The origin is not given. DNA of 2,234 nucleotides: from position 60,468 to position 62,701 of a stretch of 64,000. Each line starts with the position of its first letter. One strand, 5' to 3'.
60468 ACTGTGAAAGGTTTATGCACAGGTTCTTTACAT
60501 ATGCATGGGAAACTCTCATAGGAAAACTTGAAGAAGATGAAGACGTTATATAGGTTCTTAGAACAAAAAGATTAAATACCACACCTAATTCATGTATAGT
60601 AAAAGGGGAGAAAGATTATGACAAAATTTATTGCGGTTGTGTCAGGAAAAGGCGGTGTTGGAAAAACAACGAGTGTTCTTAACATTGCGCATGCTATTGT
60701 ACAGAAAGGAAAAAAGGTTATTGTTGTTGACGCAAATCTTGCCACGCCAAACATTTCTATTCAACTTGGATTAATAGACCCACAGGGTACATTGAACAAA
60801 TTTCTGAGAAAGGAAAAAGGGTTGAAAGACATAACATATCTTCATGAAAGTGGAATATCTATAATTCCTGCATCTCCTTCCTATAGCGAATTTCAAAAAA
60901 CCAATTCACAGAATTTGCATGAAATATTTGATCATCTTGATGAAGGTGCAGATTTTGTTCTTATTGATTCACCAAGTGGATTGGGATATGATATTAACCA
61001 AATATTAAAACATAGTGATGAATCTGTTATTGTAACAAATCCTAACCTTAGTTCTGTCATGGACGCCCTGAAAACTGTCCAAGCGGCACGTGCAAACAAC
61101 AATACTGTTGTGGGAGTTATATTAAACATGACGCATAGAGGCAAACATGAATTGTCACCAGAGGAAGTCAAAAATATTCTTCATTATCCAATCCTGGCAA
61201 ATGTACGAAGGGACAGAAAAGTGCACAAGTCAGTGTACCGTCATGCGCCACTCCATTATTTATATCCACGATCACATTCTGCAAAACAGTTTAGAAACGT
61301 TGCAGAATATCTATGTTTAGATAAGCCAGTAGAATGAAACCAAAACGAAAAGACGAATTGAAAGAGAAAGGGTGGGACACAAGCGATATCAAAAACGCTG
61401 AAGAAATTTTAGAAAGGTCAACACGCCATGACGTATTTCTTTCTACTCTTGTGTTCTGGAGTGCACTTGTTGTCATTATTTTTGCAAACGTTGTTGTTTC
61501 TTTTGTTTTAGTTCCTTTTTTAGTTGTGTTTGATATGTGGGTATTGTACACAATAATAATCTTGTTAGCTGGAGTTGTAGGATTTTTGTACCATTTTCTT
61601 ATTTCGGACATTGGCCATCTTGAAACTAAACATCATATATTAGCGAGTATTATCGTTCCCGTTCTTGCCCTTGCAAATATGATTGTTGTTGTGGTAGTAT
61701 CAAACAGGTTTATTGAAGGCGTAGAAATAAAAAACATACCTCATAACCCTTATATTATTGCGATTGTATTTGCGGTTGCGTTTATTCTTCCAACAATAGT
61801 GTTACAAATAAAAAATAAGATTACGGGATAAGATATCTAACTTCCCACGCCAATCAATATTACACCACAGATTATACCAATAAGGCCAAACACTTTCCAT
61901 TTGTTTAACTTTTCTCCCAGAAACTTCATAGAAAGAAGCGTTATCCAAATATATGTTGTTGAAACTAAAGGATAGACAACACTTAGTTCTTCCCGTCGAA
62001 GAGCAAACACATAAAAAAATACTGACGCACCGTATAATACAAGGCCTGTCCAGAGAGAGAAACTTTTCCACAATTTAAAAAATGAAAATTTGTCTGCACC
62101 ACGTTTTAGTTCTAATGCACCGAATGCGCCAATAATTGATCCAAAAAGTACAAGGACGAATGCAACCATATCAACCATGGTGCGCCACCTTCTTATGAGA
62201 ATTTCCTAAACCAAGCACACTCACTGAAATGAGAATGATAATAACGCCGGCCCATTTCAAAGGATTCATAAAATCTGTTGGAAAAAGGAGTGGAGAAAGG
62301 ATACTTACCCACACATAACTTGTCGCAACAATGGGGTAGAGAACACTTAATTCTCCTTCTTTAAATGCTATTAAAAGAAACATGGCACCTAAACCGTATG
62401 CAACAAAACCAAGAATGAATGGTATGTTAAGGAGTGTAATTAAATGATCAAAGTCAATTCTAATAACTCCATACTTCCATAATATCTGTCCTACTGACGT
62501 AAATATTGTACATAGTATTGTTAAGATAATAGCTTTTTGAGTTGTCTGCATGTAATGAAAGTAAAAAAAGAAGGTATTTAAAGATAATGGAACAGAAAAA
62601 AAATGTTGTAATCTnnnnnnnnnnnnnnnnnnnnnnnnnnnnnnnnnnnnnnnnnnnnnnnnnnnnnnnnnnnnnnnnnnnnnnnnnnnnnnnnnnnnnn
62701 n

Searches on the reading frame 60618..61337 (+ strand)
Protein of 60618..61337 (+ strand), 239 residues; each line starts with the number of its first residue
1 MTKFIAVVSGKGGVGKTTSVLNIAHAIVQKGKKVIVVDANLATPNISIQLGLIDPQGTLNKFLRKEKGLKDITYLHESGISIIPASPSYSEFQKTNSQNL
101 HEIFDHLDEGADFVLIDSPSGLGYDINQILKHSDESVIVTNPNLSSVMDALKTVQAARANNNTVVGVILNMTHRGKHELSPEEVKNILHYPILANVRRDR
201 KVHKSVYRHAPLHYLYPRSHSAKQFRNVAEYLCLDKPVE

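Call 21: search_protein_families(library=pfam, proteins=[window:60618-61337:+], max_evalue=0.01)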
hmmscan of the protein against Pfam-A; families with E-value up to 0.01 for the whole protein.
window:60618-61337:+ (239 aa): 15 families
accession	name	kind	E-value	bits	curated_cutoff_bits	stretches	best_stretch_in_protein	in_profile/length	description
PF10609.15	ParA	-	2.2e-21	76.9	27.1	1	2-229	3-242/246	NUBPL iron-transfer P-loop NTPase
PF13614.12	AAA_31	-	1.2e-19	71.3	27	1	3-155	2-165/177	AAA domain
PF01656.29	CbiA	-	1.3e-18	67.6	25.4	1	5-211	1-124/125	CobQ/CobB/MinD/ParA nucleotide binding domain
PF00142.24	Fer4_NifH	-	9.8e-11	42.1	25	1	8-40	5-37/271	4Fe-4S iron sulfur cluster binding proteins, NifH/frxC family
PF06564.18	CBP_BcsQ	-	4e-08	33.5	21.3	1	6-231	5-232/234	Cellulose biosynthesis protein BcsQ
PF09140.17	MipZ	-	6.9e-08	32.6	20.7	1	4-157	2-145/262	ATPase MipZ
PF13500.12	AAA_26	-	1.4e-07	32.1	27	1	7-202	5-194/198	AAA domain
PF25199.1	nSTAND_NTPase5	-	2.3e-06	27.9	34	1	5-43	43-82/145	Novel STAND NTPase 5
PF02374.21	ArsA_ATPase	-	7.5e-06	25.8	24.3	1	7-39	5-37/305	Anion-transporting ATPase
PF16575.11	CLP1_P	-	5.7e-05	23.5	26.6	1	10-150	1-139/188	mRNA cleavage and polyadenylation factor CLP1 P-loop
PF07015.17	VirC1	-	0.00019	21.3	24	1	3-42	2-41/231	VirC1 protein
PF00448.28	SRP54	-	0.00041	20.5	22.7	1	5-39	3-37/196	SRP54-type protein, GTPase domain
PF13604.12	AAA_30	-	0.0017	18.6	27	1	4-71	19-82/191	AAA domain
PF13481.12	AAA_25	-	0.004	17.2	27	0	5-34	35-63/195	AAA domain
PF01408.29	GFO_IDH_MocA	-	0.0096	17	24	0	98-164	52-116/120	Oxidoreductase family, NAD-binding Rossmann fold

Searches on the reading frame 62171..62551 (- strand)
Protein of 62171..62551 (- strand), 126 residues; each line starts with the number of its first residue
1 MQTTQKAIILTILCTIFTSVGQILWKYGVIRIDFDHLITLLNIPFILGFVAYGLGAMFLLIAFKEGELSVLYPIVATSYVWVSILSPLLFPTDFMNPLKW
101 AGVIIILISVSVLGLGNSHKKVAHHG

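Call 78: find_encoding_contigs(protein=window:62171-62551:-, flank=10000, max_places=1)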
Protein window:62171-62551:- (126 aa): 24 contigs read that carry it; 1 place shown.
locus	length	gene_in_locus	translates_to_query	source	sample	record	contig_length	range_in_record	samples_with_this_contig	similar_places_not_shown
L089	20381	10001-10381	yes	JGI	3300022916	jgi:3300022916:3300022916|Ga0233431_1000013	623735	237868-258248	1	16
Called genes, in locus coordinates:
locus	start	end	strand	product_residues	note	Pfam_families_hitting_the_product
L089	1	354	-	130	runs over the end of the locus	PF21485:IF5A-like_N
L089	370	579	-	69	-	PF00808:CBFD_NFYB_HMF, PF02969:TAF (weak), PF15630:CENP-S, PF00125:Histone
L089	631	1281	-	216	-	-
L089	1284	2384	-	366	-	PF03463:eRF1_1, PF18854:baeRF_family10, PF03464:eRF1_2, PF18859:acVLRF1, PF03465:eRF1_3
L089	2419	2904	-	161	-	PF13238:AAA_18, PF13521:AAA_28 (faint)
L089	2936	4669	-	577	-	PF12698:ABC2_membrane_3, PF01061:ABC2_membrane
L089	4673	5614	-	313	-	PF00005:ABC_tran, PF13304:AAA_21, PF13732:DrrA1-3_C (weak)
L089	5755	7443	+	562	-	PF06418:CTP_synth_N, PF00117:GATase, PF07722:Peptidase_C26 (faint)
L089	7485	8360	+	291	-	PF02355:SecD_SecF_C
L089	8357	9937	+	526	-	PF02355:SecD_SecF_C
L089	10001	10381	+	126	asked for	-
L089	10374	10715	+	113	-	PF00892:EamA, PF10639:TMEM234 (weak)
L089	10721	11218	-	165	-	-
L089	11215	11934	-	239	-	PF00142:Fer4_NifH (weak), PF01656:CbiA, PF02374:ArsA_ATPase (weak), PF06564:CBP_BcsQ (weak), PF09140:MipZ, PF10609:ParA, PF13500:AAA_26 (weak), PF13614:AAA_31, +1 more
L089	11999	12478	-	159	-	-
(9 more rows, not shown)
